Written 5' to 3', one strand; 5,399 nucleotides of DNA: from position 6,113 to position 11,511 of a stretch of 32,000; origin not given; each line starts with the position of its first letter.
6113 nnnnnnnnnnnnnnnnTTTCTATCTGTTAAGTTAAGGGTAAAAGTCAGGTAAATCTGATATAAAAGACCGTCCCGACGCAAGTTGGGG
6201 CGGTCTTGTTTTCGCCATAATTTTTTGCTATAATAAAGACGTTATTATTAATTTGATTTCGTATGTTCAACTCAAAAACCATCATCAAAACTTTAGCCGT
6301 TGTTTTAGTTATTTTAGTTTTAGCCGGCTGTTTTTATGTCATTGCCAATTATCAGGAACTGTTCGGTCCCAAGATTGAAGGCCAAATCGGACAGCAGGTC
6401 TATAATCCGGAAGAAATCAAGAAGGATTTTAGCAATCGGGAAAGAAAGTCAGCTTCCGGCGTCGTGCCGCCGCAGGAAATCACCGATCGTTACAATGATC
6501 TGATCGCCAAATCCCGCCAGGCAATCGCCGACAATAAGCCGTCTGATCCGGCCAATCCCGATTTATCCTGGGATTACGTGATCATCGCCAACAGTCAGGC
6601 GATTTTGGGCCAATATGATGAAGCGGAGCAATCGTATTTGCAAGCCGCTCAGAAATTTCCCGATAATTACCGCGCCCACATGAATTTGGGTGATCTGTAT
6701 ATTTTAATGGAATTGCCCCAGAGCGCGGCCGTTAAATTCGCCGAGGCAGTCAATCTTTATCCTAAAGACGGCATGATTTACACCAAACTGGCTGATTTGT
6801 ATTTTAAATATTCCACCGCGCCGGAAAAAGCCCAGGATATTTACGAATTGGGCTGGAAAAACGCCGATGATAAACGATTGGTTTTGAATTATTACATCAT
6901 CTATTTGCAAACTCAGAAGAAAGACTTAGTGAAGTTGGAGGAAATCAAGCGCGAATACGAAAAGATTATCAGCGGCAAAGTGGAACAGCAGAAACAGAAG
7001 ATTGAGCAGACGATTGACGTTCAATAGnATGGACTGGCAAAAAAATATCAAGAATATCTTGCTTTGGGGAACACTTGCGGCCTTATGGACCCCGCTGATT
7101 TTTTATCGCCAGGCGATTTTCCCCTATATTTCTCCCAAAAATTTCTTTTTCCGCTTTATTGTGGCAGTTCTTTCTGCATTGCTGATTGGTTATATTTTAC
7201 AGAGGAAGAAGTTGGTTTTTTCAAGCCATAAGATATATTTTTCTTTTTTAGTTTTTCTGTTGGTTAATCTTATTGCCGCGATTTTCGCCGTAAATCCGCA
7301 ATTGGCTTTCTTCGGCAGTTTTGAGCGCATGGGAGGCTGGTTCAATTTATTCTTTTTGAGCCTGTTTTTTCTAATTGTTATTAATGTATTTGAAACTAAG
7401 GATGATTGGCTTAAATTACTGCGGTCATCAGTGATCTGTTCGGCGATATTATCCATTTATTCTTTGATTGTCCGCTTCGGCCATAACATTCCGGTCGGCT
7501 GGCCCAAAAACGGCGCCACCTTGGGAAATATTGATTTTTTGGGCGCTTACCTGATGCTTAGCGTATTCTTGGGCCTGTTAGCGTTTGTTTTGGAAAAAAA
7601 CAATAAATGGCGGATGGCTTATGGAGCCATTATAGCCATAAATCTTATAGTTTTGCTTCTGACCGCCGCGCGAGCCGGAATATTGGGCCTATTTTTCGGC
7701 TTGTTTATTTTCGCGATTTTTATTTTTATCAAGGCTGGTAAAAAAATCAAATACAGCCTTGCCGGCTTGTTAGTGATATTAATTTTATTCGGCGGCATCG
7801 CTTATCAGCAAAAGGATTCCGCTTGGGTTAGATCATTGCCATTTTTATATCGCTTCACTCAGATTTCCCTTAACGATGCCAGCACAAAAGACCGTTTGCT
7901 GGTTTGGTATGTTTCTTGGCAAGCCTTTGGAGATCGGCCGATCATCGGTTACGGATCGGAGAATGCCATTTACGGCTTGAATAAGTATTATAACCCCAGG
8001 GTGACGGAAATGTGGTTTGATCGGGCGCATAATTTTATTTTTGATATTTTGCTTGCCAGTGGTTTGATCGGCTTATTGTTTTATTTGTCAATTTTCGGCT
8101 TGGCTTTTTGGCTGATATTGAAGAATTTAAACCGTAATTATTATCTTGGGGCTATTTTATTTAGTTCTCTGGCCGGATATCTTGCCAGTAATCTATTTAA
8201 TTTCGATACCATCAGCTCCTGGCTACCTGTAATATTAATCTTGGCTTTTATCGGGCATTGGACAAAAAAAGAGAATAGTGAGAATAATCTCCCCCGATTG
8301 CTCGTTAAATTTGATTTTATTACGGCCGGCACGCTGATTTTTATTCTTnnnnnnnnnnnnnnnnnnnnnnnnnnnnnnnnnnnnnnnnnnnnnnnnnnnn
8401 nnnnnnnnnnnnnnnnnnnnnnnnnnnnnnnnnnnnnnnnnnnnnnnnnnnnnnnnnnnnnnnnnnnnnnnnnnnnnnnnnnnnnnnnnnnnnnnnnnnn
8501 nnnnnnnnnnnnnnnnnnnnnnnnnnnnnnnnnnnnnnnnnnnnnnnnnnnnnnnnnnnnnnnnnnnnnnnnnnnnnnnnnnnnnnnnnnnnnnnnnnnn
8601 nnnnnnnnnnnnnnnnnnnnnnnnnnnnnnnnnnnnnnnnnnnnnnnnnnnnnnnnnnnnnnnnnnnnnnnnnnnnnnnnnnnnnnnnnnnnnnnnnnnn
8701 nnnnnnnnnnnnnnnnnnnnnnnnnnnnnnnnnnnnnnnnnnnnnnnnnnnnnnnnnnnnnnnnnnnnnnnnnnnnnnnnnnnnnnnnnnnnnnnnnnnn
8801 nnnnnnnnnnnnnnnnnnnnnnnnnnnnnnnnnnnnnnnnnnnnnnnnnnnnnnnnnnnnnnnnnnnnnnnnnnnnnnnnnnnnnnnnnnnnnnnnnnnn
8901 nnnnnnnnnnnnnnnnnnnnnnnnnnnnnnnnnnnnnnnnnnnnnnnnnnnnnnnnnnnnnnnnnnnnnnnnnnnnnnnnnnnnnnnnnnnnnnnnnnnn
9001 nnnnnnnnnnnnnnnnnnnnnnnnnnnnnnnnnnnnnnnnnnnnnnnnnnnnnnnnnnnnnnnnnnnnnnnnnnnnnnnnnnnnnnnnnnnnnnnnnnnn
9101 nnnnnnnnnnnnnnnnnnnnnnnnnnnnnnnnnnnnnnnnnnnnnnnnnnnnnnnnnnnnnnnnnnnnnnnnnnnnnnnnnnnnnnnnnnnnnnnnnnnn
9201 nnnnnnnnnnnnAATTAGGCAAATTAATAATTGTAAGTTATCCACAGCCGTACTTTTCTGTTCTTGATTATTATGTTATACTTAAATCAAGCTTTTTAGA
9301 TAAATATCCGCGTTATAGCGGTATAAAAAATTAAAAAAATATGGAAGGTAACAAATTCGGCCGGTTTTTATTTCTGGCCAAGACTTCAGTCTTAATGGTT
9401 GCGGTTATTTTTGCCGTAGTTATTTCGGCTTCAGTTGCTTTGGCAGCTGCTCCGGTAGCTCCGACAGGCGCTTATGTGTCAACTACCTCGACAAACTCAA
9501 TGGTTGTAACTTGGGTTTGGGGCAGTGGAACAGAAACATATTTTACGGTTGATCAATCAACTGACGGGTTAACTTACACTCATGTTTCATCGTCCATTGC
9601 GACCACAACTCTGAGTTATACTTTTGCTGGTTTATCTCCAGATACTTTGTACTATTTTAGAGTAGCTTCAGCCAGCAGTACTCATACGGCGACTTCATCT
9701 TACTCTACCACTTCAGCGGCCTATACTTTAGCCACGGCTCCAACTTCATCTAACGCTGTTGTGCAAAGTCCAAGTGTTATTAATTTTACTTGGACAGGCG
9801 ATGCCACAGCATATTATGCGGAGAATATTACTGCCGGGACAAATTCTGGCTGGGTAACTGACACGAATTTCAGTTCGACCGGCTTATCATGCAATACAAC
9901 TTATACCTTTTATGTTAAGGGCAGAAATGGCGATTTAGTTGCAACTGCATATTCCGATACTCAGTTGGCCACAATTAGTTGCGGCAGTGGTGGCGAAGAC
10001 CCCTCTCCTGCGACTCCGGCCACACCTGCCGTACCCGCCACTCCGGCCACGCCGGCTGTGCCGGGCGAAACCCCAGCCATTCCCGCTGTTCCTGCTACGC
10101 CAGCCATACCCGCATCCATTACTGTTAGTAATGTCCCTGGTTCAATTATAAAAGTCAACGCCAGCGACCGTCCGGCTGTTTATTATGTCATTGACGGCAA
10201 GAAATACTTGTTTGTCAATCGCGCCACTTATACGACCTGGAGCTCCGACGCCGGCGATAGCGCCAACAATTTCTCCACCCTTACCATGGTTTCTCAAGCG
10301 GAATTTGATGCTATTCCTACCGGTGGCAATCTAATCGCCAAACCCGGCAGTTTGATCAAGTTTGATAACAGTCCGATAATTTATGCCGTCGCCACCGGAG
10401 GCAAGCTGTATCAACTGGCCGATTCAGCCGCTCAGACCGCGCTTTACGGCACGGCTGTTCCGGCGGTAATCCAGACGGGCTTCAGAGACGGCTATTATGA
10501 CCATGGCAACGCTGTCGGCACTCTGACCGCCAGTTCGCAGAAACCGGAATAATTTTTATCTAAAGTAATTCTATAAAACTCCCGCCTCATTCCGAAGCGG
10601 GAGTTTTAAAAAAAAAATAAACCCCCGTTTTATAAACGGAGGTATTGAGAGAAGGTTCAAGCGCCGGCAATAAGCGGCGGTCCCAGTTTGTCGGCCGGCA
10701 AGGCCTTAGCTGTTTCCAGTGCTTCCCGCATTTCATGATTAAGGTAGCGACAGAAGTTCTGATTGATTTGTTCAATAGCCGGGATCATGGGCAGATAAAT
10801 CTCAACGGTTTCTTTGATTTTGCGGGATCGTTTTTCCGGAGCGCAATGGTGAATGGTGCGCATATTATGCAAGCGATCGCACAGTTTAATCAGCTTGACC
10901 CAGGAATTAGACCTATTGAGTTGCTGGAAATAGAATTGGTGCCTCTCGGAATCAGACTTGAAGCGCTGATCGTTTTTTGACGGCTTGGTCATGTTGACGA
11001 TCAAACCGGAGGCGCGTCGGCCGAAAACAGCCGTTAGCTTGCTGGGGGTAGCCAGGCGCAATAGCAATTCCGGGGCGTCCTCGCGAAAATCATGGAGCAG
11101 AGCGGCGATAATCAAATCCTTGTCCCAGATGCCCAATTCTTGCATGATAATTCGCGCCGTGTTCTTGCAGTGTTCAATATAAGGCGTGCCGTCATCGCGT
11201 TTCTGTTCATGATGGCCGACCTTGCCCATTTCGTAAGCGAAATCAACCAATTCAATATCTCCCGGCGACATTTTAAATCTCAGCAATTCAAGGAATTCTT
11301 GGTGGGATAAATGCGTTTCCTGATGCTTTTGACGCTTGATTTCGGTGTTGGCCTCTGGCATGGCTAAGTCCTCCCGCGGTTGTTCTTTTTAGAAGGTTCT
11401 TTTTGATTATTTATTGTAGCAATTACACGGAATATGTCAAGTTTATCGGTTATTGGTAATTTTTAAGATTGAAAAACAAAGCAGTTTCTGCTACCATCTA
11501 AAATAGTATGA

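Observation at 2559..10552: Giant Thr/Ser-rich surface protein co-located with a Wzy_C-TPR membrane protein: candidate surface-protein O-glycosylation or assembly system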

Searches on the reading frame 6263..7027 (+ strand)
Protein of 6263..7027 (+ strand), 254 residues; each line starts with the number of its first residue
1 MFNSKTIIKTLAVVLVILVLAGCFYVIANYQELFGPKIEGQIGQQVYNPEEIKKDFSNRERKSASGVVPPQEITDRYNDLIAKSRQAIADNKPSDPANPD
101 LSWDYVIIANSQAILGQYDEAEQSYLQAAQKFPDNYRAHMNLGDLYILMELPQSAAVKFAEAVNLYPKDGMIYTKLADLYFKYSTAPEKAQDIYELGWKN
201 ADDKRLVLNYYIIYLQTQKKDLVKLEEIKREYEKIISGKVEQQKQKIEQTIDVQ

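Call 5: search_protein_families(library=pfam, proteins=[window:6263-7027:+], max_evalue=0.01)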
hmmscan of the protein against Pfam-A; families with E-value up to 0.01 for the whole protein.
window:6263-7027:+ (254 aa): 10 families
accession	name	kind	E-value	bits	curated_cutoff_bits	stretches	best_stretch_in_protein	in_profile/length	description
PF07719.23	TPR_2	-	2.7e-08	33.7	27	1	108-135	7-34/34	Tetratricopeptide repeat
PF13431.12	TPR_17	-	1.3e-07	31.7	24.4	0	125-149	2-26/34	Tetratricopeptide repeat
PF14559.12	TPR_19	-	4.1e-07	30.7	25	1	116-150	5-39/68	Tetratricopeptide repeat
PF13432.12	TPR_16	-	1.3e-06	29.2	32.7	1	115-168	10-63/65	Tetratricopeptide repeat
PF13428.12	TPR_14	-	1.6e-06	28.6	23.5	1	109-145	8-44/44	Tetratricopeptide repeat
PF13414.12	TPR_11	-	1.1e-05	25.4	26.8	1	115-146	7-38/42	TPR repeat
PF00515.34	TPR_1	-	1.4e-05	25.2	27.8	1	108-135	7-34/34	Tetratricopeptide repeat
PF13181.12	TPR_8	-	0.00011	22.5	25.7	0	105-129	4-28/34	Tetratricopeptide repeat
PF13424.12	TPR_12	-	0.00073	20.1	30.1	1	108-167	9-76/77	Tetratricopeptide repeat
PF13174.12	TPR_6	-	0.0014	19.6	26.3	0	112-134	10-32/33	Tetratricopeptide repeat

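Call 6: search_protein_families(library=ncbifam, proteins=[window:6263-7027:+], max_evalue=0.01)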
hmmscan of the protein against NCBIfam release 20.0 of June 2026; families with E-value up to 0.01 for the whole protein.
window:6263-7027:+ (254 aa): 6 families
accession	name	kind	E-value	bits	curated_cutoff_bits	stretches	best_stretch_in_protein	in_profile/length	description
TIGR02917.1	PEP_TPR_lipo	equivalog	4.4e-07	28.2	312.2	1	82-235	448-596/899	XrtA/PEP-CTERM system TPR-repeat protein PrsT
TIGR02521.1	type_IV_pilW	equivalog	5.8e-07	29.3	154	2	139-220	34-114/234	type IV pilus biogenesis/stability protein PilW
NF033920.0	C39_PA2778_fam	equivalog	8e-06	25.4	150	1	105-193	159-246/255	PA2778 family cysteine peptidase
TIGR02552.1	LcrH_SycD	equivalog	0.00078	19.2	104.8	1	108-168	58-118/136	SycD/LcrH family type III secretion system chaperone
TIGR02795.1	tol_pal_ybgF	equivalog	0.0037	17.9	90.1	1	115-169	15-72/119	tol-pal system protein YbgF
NF040959.1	MamA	equivalog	0.0065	15.9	200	0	114-177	83-180/204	magnetosome protein MamA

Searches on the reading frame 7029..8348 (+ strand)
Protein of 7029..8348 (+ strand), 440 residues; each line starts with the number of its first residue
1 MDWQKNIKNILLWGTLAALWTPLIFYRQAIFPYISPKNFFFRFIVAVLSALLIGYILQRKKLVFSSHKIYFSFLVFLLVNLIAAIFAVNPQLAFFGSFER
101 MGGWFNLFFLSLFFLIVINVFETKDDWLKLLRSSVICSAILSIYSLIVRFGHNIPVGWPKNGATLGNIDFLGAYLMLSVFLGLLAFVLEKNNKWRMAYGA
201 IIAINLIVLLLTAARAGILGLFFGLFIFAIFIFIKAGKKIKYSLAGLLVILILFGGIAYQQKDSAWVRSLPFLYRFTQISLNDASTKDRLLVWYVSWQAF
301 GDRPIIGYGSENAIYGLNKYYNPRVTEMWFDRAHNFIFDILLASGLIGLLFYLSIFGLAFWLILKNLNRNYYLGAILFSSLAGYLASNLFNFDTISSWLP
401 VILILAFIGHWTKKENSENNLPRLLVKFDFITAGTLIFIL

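Call 43: search_solved_structures(query=window:7029-8348:+, max_evalue=10, show_alignments=3)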
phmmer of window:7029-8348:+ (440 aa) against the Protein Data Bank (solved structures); distinct sequences matched with E-value up to 10: 0.

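Call 50: search_solved_structures(query=A4, max_evalue=10, show_alignments=3)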
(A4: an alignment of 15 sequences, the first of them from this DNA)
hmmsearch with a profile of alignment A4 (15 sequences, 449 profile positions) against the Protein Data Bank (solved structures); distinct sequences matched with E-value up to 10: 3.
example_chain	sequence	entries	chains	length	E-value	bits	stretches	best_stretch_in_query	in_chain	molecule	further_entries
7tpg_B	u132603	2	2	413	1.6e-11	46.7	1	203-372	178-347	Putative cell surface polysaccharide polymerase/ligase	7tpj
6yhi_A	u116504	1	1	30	0.4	12.5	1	216-237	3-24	Amyloid-beta precursor protein G38L mutant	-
6t5o_AAA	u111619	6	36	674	2.1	10.1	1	283-343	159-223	Glyco_hydro_42M domain-containing protein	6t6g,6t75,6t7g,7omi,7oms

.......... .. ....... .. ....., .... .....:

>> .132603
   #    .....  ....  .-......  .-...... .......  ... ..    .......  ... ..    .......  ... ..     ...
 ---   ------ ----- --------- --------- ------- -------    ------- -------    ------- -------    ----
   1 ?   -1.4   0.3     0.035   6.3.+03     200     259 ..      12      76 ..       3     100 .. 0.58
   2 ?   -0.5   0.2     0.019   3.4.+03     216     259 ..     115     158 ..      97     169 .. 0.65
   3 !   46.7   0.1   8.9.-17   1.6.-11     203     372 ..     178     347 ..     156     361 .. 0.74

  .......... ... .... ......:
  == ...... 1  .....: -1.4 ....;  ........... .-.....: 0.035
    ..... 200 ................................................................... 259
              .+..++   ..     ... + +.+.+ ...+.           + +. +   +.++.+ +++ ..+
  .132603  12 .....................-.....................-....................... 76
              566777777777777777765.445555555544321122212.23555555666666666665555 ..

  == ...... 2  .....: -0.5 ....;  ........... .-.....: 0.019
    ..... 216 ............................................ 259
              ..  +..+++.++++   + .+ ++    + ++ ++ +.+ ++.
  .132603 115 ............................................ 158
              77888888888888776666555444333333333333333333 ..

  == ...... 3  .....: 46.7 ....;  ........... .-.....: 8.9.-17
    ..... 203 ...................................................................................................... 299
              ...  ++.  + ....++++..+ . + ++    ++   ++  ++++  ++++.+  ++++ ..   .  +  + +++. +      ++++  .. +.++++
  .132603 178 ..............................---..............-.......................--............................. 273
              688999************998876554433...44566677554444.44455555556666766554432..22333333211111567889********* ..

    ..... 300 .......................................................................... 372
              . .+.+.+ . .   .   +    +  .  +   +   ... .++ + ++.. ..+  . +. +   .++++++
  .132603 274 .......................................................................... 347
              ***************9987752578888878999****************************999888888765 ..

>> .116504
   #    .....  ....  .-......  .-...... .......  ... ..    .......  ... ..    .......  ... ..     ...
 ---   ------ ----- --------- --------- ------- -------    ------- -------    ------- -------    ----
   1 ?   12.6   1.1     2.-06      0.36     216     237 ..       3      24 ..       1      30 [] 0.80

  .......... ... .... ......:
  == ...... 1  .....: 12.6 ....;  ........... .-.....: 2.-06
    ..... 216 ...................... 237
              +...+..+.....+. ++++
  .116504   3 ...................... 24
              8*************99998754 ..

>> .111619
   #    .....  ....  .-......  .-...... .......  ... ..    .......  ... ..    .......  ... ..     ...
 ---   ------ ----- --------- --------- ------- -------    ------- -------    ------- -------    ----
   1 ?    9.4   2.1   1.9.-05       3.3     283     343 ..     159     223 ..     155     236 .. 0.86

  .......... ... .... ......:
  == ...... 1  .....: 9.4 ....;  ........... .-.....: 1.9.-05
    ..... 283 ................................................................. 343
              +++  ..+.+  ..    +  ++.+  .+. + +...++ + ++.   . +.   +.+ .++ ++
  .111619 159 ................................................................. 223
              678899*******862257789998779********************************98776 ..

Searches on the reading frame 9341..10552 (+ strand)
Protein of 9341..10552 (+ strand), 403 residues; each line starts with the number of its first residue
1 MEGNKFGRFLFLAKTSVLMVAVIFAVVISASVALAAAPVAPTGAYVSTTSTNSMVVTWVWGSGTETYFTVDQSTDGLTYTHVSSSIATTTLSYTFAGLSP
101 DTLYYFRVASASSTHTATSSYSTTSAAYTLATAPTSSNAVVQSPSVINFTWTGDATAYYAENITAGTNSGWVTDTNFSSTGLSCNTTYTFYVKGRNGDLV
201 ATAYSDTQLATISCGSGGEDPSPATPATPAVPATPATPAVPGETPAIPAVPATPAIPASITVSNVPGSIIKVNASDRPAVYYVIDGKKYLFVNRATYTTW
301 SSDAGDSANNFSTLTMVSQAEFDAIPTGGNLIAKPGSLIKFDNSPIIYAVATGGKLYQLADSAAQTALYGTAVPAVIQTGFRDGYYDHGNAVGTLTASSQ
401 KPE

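Call 5: search_protein_families(library=pfam, proteins=[window:9341-10552:+], max_evalue=0.01)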
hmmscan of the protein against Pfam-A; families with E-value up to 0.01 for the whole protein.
window:9341-10552:+ (403 aa): 2 families
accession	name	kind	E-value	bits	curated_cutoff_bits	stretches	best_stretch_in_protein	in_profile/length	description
PF00041.27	fn3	-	1.4e-09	38.5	25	1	40-114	2-72/84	Fibronectin type III domain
PF16656.11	Pur_ac_phosph_N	-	0.00015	22.7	30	1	44-121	4-91/93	Purple acid Phosphatase, N-terminal domain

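Call 6: search_protein_families(library=ncbifam, proteins=[window:9341-10552:+], max_evalue=0.01)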
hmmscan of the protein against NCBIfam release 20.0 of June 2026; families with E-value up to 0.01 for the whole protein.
window:9341-10552:+ (403 aa): 1 family
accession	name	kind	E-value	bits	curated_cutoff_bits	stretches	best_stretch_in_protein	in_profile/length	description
NF038253.1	GBS_IgA_bnd_BAC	equivalog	0.00082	17.3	1700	1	199-268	803-871/1127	IgA Fc-binding protein BAC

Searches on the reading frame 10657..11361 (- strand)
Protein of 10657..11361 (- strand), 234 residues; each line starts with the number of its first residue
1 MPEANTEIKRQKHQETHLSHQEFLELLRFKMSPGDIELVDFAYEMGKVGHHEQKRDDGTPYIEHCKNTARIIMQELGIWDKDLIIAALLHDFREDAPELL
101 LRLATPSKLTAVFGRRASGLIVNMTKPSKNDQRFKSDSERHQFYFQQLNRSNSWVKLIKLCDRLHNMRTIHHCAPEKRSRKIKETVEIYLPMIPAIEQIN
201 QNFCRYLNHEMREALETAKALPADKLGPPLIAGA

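Call 5: search_protein_families(library=pfam, proteins=[window:10657-11361:-], max_evalue=0.01)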
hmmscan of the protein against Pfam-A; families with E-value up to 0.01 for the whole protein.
window:10657-11361:- (234 aa): 2 families
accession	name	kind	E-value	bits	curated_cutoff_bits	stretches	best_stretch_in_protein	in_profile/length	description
PF13328.12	HD_4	-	6.7e-19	68.6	27.2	1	47-192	6-149/156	HD domain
PF01966.28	HD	-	0.0018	19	22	1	61-167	1-116/116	HD domain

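Call 6: search_protein_families(library=ncbifam, proteins=[window:10657-11361:-], max_evalue=0.01)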
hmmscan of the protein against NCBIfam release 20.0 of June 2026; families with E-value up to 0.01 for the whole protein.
window:10657-11361:- (234 aa): 3 families
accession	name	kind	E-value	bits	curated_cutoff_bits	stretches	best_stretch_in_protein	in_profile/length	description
TIGR00691.1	spoT_relA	subfamily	9.7e-26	90.3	499.2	1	42-192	1-144/687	RelA/SpoT family protein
NF008303.0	PRK11092.1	equivalog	4.5e-21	74.7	947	1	30-193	14-170/702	bifunctional GTP diphosphokinase/guanosine-3',5'-bis pyrophosphate 3'-pyrophosphohydrolase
NF058586.1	HNHNucHlpB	equivalog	0.0059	17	130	0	157-224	8-69/99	HNH nuclease-like protein HlpB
